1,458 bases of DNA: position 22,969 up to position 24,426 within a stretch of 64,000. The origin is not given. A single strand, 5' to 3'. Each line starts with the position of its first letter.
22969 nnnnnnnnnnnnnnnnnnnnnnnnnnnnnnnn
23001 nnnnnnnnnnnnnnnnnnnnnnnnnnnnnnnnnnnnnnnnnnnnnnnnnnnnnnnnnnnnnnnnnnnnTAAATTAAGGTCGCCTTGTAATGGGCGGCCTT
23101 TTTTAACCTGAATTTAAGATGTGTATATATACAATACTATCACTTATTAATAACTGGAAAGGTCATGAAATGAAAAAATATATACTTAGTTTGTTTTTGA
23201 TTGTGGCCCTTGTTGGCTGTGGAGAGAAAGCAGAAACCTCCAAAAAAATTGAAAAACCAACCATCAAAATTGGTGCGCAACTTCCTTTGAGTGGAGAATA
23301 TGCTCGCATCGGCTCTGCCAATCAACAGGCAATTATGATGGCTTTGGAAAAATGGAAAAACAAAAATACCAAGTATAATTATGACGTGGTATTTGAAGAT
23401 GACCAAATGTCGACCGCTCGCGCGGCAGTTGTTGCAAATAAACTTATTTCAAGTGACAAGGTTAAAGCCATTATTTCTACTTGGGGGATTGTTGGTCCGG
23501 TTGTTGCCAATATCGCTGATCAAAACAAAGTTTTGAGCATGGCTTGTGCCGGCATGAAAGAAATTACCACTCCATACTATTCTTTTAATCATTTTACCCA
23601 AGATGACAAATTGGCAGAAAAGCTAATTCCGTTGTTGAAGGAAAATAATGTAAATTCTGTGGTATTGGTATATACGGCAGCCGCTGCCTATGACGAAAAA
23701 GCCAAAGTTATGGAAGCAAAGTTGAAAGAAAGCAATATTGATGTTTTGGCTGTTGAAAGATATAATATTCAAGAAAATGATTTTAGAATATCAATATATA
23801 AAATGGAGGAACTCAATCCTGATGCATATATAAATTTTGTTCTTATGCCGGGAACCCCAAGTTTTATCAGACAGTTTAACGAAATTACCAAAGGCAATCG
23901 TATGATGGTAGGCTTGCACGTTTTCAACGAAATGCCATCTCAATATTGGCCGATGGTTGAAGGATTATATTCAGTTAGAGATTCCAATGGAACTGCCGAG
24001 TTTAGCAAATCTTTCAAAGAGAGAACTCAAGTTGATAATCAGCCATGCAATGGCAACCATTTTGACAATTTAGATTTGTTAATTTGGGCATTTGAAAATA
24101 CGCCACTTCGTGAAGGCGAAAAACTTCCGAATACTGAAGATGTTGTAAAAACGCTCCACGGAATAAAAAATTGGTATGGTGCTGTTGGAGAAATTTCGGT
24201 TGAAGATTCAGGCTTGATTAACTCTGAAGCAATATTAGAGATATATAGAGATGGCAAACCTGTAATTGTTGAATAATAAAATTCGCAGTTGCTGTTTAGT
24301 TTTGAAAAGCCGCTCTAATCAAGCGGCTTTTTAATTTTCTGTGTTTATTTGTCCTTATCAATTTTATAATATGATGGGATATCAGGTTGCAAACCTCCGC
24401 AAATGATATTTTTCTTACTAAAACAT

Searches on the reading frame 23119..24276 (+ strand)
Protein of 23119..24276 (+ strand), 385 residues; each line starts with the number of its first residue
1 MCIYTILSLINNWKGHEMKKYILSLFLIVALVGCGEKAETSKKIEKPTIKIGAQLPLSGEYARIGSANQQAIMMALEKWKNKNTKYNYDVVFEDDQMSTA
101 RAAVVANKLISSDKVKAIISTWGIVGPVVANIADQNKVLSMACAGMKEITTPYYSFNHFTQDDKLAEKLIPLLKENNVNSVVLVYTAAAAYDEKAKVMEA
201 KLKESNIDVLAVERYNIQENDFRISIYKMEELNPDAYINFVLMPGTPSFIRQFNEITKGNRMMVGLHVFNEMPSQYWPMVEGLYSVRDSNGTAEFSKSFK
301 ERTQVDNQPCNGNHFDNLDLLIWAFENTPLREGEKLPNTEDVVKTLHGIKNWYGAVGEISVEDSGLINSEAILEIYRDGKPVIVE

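Call 4: search_protein_families(library=pfam, proteins=[window:23119-24276:+], max_evalue=1)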
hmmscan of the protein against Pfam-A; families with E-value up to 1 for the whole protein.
window:23119-24276:+ (385 aa): 5 families
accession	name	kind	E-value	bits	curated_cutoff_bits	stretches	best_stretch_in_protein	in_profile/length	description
PF13458.12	Peripla_BP_6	-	2.2e-32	113.5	31.7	1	48-361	1-322/343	Periplasmic binding protein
PF01094.35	ANF_receptor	-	8.2e-07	28.8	25.4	1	69-221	3-165/353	Receptor family ligand binding region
PF13433.12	Peripla_BP_5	-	1.5e-05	24.7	27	1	49-255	1-210/363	Periplasmic binding protein domain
PF01990.22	ATP-synt_F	-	0.12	13.1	23.5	1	129-200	1-64/91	ATP synthase (F/14-kDa) subunit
PF08139.17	LPAM_1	-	0.66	11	20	0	18-34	1-17/18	Prokaryotic membrane lipoprotein lipid attachment site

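Call 5: search_protein_families(library=ncbifam, proteins=[window:23119-24276:+], max_evalue=1)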
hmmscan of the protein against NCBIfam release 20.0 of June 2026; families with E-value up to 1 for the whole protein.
window:23119-24276:+ (385 aa): 6 families
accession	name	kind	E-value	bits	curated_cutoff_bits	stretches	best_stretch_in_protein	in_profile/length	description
NF011933.0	PRK15404.1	subfamily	1.6e-06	27.4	477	1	40-255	18-239/370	high-affinity branched-chain amino acid ABC transporter substrate-binding protein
TIGR03669.1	urea_ABC_arch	equivalog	0.00058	18.9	494.8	1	50-248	2-203/375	urea ABC transporter substrate-binding protein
NF002744.0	PRK02746.1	equivalog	0.0027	16.9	425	1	40-98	199-257/346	4-hydroxythreonine-4-phosphate dehydrogenase PdxA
NF033894.1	Eex_IncN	subfamily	0.016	15.1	33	1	19-41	1-25/65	EexN family lipoprotein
NF041193.1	lipo_SP0191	subfamily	0.04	13.9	75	1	18-47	1-31/190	SP0191 family lipoprotein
NF047847.2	SS_mature_LptM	equivalog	0.25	11.5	27.7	1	18-35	1-21/31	LPS translocon maturation chaperone LptM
